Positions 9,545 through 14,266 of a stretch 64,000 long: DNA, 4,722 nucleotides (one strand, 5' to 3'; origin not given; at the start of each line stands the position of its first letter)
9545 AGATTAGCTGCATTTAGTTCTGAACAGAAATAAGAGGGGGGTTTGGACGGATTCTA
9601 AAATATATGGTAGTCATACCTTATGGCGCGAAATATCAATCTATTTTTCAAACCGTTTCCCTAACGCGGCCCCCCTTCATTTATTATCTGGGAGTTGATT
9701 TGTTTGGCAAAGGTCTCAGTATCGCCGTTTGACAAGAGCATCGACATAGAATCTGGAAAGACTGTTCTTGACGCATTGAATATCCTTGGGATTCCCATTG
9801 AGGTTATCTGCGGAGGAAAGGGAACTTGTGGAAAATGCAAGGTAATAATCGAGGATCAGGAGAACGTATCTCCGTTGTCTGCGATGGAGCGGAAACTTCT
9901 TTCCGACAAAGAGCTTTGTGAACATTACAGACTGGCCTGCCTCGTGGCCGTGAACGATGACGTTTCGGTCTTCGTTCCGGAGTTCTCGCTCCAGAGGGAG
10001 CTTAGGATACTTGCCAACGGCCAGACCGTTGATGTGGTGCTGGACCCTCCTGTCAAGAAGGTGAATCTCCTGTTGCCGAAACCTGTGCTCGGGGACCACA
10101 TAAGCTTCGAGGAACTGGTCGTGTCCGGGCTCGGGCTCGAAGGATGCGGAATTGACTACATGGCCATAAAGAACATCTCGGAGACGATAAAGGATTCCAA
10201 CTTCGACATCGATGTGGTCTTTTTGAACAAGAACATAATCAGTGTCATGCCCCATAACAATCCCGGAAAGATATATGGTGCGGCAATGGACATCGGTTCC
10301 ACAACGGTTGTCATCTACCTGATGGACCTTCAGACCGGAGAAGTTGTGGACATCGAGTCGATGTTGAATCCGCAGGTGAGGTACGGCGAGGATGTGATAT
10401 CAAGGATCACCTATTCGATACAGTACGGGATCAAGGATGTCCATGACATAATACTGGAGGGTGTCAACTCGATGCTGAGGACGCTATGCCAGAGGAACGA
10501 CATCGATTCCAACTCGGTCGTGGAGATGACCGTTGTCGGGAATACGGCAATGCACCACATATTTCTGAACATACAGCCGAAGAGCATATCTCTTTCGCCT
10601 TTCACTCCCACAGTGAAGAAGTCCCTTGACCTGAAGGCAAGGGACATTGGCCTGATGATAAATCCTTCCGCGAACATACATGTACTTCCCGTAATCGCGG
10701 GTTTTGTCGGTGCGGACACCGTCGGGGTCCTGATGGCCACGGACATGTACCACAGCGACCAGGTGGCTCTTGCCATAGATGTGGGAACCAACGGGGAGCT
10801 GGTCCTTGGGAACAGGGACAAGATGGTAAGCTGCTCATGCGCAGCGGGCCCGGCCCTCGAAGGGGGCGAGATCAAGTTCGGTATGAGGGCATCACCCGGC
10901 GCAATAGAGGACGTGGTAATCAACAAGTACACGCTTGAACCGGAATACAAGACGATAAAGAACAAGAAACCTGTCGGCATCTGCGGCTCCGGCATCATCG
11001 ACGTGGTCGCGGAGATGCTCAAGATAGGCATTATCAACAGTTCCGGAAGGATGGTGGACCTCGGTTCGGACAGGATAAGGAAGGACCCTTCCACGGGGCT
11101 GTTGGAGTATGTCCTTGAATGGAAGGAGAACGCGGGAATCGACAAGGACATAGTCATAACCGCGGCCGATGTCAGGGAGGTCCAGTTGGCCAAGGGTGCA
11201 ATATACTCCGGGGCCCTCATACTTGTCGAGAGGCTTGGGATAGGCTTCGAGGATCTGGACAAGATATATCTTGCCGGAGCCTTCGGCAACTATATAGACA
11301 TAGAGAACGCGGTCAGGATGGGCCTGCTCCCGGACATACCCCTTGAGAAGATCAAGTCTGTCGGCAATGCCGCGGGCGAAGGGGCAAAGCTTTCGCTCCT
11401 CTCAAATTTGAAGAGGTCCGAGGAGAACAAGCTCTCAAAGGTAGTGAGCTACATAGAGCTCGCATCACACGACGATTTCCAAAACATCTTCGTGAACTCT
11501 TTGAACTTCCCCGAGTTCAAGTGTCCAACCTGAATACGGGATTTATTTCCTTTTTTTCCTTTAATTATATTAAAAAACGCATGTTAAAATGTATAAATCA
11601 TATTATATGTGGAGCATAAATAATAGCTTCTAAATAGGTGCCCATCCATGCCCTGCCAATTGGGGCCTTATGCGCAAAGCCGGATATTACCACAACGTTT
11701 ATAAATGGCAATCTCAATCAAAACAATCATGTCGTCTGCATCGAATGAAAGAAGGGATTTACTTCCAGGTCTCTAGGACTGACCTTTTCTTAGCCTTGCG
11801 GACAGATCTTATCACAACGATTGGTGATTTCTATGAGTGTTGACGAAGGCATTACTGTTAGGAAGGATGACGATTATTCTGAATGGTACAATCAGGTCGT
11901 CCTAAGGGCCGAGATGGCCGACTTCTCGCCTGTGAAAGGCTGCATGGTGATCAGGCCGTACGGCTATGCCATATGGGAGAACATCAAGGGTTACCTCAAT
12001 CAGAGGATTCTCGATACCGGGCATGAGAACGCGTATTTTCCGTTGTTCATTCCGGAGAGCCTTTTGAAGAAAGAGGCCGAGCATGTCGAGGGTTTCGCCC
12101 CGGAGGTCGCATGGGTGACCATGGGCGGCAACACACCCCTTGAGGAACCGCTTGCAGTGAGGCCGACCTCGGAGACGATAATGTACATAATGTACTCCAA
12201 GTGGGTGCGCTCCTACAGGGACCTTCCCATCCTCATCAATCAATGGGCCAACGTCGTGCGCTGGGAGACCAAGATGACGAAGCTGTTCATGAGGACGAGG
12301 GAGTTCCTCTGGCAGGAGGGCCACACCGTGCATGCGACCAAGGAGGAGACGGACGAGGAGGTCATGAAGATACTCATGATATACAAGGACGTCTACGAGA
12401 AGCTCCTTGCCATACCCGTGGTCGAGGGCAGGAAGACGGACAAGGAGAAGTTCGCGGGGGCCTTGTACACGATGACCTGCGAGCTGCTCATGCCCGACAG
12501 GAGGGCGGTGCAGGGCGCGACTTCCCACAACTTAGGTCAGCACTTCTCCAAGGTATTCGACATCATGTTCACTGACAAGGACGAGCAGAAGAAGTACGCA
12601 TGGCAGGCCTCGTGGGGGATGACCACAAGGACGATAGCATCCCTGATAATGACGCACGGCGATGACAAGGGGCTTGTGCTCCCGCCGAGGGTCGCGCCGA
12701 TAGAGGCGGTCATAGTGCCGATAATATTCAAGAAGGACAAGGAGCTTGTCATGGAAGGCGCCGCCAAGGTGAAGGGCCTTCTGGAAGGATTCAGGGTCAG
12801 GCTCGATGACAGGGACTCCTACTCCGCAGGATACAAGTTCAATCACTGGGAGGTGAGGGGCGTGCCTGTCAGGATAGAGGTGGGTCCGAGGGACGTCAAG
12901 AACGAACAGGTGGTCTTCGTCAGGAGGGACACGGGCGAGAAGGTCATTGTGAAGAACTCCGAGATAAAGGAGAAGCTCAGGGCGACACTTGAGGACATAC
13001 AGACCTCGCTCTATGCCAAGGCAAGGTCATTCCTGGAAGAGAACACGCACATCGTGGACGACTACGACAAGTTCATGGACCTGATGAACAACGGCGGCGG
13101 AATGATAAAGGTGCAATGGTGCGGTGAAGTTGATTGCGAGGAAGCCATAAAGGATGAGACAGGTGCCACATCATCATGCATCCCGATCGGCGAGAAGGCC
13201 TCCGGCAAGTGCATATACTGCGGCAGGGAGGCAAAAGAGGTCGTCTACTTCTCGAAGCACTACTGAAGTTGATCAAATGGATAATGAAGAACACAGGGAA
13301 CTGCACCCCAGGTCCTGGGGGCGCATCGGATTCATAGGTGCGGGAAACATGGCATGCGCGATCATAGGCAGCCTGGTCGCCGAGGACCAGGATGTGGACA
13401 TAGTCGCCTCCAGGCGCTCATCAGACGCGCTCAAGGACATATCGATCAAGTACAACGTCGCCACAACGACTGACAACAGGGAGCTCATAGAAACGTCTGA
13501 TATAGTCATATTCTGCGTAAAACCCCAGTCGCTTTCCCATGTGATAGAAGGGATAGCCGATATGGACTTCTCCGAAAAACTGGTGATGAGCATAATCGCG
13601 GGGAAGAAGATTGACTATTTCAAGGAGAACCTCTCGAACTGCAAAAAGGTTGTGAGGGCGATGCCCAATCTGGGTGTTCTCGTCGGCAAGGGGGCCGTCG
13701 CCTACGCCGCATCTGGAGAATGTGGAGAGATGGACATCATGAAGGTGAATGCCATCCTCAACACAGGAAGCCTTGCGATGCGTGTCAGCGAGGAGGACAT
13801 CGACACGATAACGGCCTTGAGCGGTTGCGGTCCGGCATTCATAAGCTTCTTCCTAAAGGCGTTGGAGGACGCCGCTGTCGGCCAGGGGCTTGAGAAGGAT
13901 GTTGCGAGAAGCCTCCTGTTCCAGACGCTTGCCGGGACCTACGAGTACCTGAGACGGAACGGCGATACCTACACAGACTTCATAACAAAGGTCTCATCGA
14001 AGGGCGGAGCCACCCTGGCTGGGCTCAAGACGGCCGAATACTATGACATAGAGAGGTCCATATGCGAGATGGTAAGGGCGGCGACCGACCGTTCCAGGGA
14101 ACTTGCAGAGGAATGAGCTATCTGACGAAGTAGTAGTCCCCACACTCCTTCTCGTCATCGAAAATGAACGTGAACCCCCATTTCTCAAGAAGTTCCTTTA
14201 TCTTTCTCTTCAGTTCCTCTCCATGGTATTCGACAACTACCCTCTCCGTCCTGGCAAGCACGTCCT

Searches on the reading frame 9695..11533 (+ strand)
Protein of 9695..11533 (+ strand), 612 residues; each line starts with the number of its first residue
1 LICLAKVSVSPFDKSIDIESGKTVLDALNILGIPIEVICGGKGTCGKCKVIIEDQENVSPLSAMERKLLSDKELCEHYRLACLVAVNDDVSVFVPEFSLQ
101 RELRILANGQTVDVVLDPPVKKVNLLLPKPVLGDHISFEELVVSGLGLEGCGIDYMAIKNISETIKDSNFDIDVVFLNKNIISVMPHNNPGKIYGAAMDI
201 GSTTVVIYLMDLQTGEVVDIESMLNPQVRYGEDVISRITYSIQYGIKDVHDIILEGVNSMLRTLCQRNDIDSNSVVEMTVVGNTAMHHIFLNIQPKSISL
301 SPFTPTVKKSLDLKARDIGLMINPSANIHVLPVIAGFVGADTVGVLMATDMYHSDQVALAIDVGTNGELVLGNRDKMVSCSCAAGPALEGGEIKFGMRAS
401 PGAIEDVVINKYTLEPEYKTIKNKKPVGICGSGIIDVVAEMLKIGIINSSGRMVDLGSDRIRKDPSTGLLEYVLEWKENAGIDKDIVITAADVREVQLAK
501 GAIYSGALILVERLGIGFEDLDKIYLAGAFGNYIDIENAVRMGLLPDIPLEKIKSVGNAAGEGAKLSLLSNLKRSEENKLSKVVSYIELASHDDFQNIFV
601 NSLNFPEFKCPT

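Call 49: search_protein_families(library=pfam, proteins=[window:9695-11533:+], max_evalue=0.00001)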
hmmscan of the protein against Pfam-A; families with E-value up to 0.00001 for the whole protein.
window:9695-11533:+ (612 aa): 4 families
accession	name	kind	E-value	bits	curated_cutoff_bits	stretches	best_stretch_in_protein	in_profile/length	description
PF14574.11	RACo_C_ter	-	5.8e-97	324.3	27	1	357-607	2-251/261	C-terminal domain of RACo the ASKHA domain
PF17651.6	Raco_middle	-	1.9e-57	193.9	26.8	1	194-353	1-162/163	RACo middle region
PF00111.32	Fer2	-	5.9e-10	39.4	21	1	13-86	7-76/77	2Fe-2S iron-sulfur cluster binding domain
PF17650.6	RACo_linker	-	2.5e-07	30.9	26.2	1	113-188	5-83/86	RACo linker region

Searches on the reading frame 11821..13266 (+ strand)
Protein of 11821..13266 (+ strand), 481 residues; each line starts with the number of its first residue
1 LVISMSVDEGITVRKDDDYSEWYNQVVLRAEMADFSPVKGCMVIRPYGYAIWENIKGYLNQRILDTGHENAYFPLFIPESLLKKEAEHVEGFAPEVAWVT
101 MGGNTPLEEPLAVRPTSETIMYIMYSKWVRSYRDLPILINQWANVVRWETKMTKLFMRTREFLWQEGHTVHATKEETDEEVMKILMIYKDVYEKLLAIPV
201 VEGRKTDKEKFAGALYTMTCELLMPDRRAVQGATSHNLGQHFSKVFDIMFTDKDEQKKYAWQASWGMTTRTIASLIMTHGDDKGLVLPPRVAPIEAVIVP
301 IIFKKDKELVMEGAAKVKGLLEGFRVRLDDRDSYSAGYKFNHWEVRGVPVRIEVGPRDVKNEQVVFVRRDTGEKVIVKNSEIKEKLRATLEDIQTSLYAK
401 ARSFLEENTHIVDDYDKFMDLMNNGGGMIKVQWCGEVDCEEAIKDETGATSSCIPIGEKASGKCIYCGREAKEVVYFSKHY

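Call 49: search_protein_families(library=pfam, proteins=[window:11821-13266:+], max_evalue=0.00001)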
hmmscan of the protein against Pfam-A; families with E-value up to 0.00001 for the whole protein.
window:11821-13266:+ (481 aa): 3 families
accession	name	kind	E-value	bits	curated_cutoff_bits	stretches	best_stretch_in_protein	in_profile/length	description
PF00587.30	tRNA-synt_2b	-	3.5e-23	83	29.3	1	107-276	7-176/179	tRNA synthetase class II core domain (G, H, P, S and T)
PF09180.16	ProRS-C_1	-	2.9e-22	79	31.5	1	415-481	1-71/71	Prolyl-tRNA synthetase, C-terminal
PF03129.25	HGTP_anticodon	-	1.1e-16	61.2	21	1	296-388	2-93/94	Anticodon binding domain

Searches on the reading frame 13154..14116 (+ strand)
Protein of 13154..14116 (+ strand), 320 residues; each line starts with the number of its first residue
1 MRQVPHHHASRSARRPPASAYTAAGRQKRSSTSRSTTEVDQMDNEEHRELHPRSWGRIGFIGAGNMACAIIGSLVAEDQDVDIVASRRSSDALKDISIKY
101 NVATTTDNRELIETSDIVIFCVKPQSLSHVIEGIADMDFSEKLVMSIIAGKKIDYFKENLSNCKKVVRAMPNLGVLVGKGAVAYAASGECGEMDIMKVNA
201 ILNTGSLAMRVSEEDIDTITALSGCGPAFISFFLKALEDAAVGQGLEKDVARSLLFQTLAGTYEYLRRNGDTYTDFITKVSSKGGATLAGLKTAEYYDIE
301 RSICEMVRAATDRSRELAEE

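Call 49: search_protein_families(library=pfam, proteins=[window:13154-14116:+], max_evalue=0.00001)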
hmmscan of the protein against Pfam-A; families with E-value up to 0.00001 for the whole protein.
window:13154-14116:+ (320 aa): 2 families
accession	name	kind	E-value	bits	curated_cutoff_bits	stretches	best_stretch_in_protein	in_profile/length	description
PF14748.11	P5CR_dimer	-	1.1e-27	96.8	25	1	213-317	1-105/105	Pyrroline-5-carboxylate reductase dimerisation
PF03807.23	F420_oxidored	-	6.5e-19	68.8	21.6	1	57-150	1-94/94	NADP oxidoreductase coenzyme F420-dependent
